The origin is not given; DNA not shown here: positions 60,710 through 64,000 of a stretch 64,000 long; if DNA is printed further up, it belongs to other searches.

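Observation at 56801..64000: Virion-type RNA polymerase encoded leftward, converging on the structural operon, followed by a second 1351-aa gene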

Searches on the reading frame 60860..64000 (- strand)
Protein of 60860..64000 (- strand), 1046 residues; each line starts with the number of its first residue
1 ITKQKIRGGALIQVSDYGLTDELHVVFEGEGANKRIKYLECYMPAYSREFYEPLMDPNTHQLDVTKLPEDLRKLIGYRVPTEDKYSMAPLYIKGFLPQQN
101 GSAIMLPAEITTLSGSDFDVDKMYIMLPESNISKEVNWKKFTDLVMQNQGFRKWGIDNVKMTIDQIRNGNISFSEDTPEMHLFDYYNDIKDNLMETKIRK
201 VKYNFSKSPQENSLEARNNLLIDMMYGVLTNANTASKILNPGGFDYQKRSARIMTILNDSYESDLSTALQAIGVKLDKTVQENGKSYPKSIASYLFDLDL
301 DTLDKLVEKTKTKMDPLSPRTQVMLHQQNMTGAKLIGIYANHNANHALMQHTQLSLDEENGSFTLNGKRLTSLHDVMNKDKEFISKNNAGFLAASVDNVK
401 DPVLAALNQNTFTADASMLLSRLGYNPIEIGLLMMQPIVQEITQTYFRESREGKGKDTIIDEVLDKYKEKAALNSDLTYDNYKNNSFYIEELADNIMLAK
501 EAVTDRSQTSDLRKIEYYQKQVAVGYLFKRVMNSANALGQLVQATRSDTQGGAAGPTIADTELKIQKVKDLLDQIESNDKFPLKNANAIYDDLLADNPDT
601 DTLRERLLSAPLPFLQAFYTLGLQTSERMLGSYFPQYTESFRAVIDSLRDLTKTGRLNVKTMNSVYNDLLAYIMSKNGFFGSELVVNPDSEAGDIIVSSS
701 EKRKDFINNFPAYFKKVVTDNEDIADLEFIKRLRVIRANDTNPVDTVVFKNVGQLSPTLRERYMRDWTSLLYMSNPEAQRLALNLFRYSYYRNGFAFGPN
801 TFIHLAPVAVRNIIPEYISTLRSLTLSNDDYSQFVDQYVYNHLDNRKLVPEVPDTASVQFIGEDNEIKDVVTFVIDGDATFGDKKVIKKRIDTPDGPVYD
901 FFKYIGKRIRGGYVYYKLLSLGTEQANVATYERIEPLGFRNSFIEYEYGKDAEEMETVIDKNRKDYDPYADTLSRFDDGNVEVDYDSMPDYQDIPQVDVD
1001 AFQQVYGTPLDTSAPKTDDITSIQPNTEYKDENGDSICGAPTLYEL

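Call 5: search_protein_families(library=pfam, proteins=[window:60860-64000:-], max_evalue=1)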
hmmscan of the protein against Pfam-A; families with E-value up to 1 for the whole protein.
window:60860-64000:- (1046 aa): 0 families

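Call 6: search_protein_families(library=phrogs, proteins=[window:60860-64000:-], max_evalue=0.01)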
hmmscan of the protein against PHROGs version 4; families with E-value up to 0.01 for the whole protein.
window:60860-64000:- (1046 aa): 0 families

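Call 7: search_dna_similar(query=window:60860-64000:-, collection=phages, mode=protein, max_rows=25)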
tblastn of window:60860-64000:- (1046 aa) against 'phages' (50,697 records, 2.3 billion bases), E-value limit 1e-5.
Records with a match: 101; places in all: 101; records where one place covers at least 80% of the query: 48.
Best place of each record, by identity: 95-99% 2; 80-90% 1; 60-80% 32; <60% 66.
By first word of the organism name: uncultured 45; Bacteroides 32; CrAssphage 7; Bacteriophage 4; IAS 2; Cellulophaga 2; crAssphage 2; Caudoviricetes 2; bajarodcaudo 1; Kehishuvirus 1; and 3 more.
By host as written in the record: - 58; Bacteroides intestinalis DSM 108646 25; Bacteroides cellulosilyticus 4; Homo sapiens 3; Bacteroides intestinalis APC919/174 2; Bacteroides thetaiotaomicron VPI-5484 2; Cellulophaga baltica #14 2; Bacteroides xylanisolvens APCS1/XY 2; and 3 more.
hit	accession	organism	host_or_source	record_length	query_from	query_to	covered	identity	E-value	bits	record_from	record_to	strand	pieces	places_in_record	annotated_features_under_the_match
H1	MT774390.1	uncultured phage cr85_1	human feces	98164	1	1046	100%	96.7%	0e+0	2044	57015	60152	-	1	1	putative RNA polymerase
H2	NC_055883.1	uncultured phage cr85_1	human feces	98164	1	1046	100%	96.7%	0e+0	2044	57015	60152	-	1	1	putative RNA polymerase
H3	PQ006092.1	bajarodcaudo virus 1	Chaetodipus spinatus feces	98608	1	1046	100%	83.0%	0e+0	1758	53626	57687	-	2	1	hypothetical protein (x4) | endonuclease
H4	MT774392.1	uncultured phage cr128_1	human feces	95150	1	1043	100%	69.5%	0e+0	1440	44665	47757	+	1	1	putative RNA polymerase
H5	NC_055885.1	uncultured phage cr128_1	human feces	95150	1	1043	100%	69.5%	0e+0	1440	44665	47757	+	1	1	putative RNA polymerase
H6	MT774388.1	uncultured phage cr112_1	human feces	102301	1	1046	100%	64.2%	0e+0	1317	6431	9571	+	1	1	putative RNA polymerase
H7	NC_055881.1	uncultured phage cr112_1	human feces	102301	1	1046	100%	64.2%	0e+0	1317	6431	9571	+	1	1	putative RNA polymerase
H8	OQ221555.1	Bacteroides phage PhiCrAssBcn20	Bacteroides intestinalis DSM 108646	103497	1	1046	100%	63.6%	0e+0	1326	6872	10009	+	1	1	putative RNA polymerase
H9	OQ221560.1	Bacteroides phage PhiCrAssBcn25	Bacteroides intestinalis DSM 108646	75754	1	1046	100%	63.6%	0e+0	1326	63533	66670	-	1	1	putative RNA polymerase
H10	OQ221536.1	Bacteroides phage PhiCrAssBcn1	Bacteroides intestinalis DSM 108646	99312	1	1046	100%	63.5%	0e+0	1325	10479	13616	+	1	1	putative RNA polymerase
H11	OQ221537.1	Bacteroides phage PhiCrAssBcn2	Bacteroides intestinalis DSM 108646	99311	1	1046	100%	63.5%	0e+0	1325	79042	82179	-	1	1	putative RNA polymerase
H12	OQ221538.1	Bacteroides phage PhiCrAssBcn3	Bacteroides intestinalis DSM 108646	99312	1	1046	100%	63.5%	0e+0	1325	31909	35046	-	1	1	putative RNA polymerase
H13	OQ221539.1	Bacteroides phage PhiCrAssBcn4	Bacteroides intestinalis DSM 108646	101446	1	1046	100%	63.5%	0e+0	1324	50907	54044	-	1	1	putative RNA polymerase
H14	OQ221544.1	Bacteroides phage PhiCrAssBcn9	Bacteroides intestinalis DSM 108646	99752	1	1046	100%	63.5%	0e+0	1324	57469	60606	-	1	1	putative RNA-polymerase subunit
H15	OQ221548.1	Bacteroides phage PhiCrAssBcn13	Bacteroides intestinalis DSM 108646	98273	1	1046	100%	63.5%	0e+0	1324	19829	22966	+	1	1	putative RNA polymerase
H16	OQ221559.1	Bacteroides phage PhiCrAssBcn24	Bacteroides intestinalis DSM 108646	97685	1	1046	100%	63.5%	0e+0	1324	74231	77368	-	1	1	putative RNA polymerase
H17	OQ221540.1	Bacteroides phage PhiCrAssBcn5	Bacteroides intestinalis DSM 108646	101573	1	1046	100%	63.5%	0e+0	1324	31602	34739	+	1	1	putative RNA polymerase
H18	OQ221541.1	Bacteroides phage PhiCrAssBcn6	Bacteroides intestinalis DSM 108646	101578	1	1046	100%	63.5%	0e+0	1324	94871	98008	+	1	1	putative RNA polymerase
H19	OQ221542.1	Bacteroides phage PhiCrAssBcn7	Bacteroides intestinalis DSM 108646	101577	1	1046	100%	63.5%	0e+0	1324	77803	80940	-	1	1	putative RNA polymerase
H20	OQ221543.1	Bacteroides phage PhiCrAssBcn8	Bacteroides intestinalis DSM 108646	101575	1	1046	100%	63.5%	0e+0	1324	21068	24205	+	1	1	putative RNA polymerase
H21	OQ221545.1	Bacteroides phage PhiCrAssBcn10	Bacteroides intestinalis DSM 108646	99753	1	1046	100%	63.5%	0e+0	1324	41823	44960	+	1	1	putative RNA polymerase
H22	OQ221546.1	Bacteroides phage PhiCrAssBcn11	Bacteroides intestinalis DSM 108646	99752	1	1046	100%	63.5%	0e+0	1324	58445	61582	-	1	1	putative RNA polymerase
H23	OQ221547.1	Bacteroides phage PhiCrAssBcn12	Bacteroides intestinalis DSM 108646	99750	1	1046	100%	63.5%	0e+0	1324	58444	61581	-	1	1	putative RNA polymerase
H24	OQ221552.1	Bacteroides phage PhiCrAssBcn17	Bacteroides intestinalis DSM 108646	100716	1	1046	100%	63.5%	0e+0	1324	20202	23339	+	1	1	putative RNA polymerase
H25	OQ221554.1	Bacteroides phage PhiCrAssBcn19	Bacteroides intestinalis DSM 108646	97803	1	1046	100%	63.5%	0e+0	1324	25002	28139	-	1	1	putative RNA polymerase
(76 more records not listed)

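Call 8: search_solved_structures(query=window:60860-64000:-, max_evalue=10, show_alignments=2)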
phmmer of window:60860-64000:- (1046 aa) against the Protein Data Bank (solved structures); distinct sequences matched with E-value up to 10: 3.
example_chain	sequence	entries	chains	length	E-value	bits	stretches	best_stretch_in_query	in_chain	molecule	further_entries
6vr4_A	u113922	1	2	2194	1.9e-24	89.1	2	68-250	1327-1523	DNA-dependent RNA polymerase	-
6fyj_A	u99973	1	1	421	0.85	10.8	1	160-201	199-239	Fatty-acid peroxygenase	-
8rth_B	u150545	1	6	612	1.8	9.7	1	14-59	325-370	methylcrotonoyl-CoA carboxylase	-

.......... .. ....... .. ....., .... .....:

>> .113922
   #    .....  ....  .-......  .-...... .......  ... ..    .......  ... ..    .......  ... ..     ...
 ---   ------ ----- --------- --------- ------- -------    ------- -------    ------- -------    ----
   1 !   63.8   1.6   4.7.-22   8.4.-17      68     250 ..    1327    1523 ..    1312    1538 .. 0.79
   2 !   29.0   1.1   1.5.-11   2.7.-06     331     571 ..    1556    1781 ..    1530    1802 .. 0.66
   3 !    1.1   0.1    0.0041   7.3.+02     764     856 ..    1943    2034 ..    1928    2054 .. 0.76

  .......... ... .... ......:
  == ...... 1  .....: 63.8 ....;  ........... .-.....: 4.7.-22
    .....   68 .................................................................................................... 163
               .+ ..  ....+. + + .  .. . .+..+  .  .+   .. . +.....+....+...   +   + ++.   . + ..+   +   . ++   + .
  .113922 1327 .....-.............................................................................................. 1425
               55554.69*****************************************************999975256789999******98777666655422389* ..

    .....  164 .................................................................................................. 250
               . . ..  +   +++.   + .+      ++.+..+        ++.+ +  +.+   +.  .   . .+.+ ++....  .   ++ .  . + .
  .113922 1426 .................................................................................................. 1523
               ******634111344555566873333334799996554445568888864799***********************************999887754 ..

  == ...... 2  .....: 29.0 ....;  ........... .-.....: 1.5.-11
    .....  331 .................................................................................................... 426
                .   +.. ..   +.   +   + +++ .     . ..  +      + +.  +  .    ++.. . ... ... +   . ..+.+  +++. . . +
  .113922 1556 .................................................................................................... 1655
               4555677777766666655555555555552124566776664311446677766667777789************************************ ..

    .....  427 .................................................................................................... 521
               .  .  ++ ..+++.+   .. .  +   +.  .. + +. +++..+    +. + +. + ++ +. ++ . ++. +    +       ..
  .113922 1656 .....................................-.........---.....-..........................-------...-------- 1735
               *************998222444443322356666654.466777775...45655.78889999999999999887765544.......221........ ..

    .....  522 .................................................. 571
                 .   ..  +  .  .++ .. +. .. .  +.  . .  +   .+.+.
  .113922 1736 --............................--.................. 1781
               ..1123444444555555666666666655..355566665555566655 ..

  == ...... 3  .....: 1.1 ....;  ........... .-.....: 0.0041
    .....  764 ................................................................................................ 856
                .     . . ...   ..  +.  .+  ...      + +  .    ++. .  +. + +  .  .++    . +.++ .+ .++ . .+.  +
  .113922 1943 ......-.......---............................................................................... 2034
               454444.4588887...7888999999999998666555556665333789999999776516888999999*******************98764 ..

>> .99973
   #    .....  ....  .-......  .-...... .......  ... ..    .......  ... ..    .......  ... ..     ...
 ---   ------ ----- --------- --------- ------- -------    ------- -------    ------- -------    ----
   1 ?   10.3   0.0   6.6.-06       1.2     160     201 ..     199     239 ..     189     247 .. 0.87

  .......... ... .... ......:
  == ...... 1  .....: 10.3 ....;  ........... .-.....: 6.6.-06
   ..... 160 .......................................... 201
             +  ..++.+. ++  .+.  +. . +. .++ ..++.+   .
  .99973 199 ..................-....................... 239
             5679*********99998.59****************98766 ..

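Call 9: get_annotated_region(hit=H2, flank=14000)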
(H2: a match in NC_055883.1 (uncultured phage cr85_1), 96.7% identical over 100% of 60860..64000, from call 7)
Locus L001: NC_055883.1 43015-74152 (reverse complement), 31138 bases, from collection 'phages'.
description: CrAssphage cr85_1, complete genome.
organism: uncultured phage cr85_1 (NCBI taxid 2772074)
taxonomy: Viruses; Duplodnaviria; Heunggongvirae; Uroviricota; Caudoviricetes; Crassvirales; Steigviridae; Asinivirinae; Kahnovirus; Kahnovirus oralis
host: -; source: human feces; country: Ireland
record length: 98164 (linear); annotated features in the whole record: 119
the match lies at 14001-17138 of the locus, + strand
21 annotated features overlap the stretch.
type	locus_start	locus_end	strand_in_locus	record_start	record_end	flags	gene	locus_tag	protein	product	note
CDS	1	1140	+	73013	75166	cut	-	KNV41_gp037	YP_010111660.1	anaerobic ribonucleoside reductase large subunit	gp_24259; putative anaerobic ribonucleoside triphosphate reductase [Cronobacter phage S13]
CDS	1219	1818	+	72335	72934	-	-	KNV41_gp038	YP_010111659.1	hypothetical protein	gp_24258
CDS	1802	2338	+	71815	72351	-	-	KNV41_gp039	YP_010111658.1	dUTP diphosphatase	gp_24257; dUTP diphosphatase [phiCrAss001]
CDS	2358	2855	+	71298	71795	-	-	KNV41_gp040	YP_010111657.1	aspartyl protease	gp_24256; Aspartyl protease [phiCrAss001]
CDS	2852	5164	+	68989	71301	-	-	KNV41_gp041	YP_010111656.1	DNA polymerase I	gp_24255; DNA polymerase I [phiCrAss001]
CDS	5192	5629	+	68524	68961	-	-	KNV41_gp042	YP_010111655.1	VOG4966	gp_24254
CDS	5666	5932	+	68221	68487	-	-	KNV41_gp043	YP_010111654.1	hypothetical protein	gp_24253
CDS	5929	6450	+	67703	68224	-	-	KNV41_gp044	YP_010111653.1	phosphoheptose isomerase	gp_24252; polynucleotide_kinase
CDS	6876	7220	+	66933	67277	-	-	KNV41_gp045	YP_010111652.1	hypothetical protein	gp_24251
CDS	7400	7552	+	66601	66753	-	-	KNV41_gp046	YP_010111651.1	hypothetical protein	gp_24250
CDS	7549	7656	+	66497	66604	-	-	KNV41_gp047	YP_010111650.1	hypothetical protein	gp_24249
CDS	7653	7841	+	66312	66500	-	-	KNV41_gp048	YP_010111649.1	hypothetical protein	gp_24248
CDS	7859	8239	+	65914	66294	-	-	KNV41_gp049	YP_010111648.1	hypothetical protein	gp_24247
CDS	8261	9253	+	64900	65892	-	-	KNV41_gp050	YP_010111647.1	flavin-dependent thymidylate synthase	gp_24246; Thymidylate synthase, flavin-dependent [phiCrAss001]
CDS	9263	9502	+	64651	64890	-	-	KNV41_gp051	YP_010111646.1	hypothetical protein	gp_24245; Contains nuclear pore complex-type fold [phiCrAss001]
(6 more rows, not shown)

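Call 25: search_solved_structures(query=L001:9912-17117:+, max_evalue=0.01, show_alignments=1)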
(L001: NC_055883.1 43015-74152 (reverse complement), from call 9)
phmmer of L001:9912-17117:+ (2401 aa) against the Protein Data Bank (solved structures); distinct sequences matched with E-value up to 0.01: 1.
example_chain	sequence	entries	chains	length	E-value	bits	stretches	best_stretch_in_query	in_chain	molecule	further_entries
6vr4_A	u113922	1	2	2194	2.3e-31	111.1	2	956-1613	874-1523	DNA-dependent RNA polymerase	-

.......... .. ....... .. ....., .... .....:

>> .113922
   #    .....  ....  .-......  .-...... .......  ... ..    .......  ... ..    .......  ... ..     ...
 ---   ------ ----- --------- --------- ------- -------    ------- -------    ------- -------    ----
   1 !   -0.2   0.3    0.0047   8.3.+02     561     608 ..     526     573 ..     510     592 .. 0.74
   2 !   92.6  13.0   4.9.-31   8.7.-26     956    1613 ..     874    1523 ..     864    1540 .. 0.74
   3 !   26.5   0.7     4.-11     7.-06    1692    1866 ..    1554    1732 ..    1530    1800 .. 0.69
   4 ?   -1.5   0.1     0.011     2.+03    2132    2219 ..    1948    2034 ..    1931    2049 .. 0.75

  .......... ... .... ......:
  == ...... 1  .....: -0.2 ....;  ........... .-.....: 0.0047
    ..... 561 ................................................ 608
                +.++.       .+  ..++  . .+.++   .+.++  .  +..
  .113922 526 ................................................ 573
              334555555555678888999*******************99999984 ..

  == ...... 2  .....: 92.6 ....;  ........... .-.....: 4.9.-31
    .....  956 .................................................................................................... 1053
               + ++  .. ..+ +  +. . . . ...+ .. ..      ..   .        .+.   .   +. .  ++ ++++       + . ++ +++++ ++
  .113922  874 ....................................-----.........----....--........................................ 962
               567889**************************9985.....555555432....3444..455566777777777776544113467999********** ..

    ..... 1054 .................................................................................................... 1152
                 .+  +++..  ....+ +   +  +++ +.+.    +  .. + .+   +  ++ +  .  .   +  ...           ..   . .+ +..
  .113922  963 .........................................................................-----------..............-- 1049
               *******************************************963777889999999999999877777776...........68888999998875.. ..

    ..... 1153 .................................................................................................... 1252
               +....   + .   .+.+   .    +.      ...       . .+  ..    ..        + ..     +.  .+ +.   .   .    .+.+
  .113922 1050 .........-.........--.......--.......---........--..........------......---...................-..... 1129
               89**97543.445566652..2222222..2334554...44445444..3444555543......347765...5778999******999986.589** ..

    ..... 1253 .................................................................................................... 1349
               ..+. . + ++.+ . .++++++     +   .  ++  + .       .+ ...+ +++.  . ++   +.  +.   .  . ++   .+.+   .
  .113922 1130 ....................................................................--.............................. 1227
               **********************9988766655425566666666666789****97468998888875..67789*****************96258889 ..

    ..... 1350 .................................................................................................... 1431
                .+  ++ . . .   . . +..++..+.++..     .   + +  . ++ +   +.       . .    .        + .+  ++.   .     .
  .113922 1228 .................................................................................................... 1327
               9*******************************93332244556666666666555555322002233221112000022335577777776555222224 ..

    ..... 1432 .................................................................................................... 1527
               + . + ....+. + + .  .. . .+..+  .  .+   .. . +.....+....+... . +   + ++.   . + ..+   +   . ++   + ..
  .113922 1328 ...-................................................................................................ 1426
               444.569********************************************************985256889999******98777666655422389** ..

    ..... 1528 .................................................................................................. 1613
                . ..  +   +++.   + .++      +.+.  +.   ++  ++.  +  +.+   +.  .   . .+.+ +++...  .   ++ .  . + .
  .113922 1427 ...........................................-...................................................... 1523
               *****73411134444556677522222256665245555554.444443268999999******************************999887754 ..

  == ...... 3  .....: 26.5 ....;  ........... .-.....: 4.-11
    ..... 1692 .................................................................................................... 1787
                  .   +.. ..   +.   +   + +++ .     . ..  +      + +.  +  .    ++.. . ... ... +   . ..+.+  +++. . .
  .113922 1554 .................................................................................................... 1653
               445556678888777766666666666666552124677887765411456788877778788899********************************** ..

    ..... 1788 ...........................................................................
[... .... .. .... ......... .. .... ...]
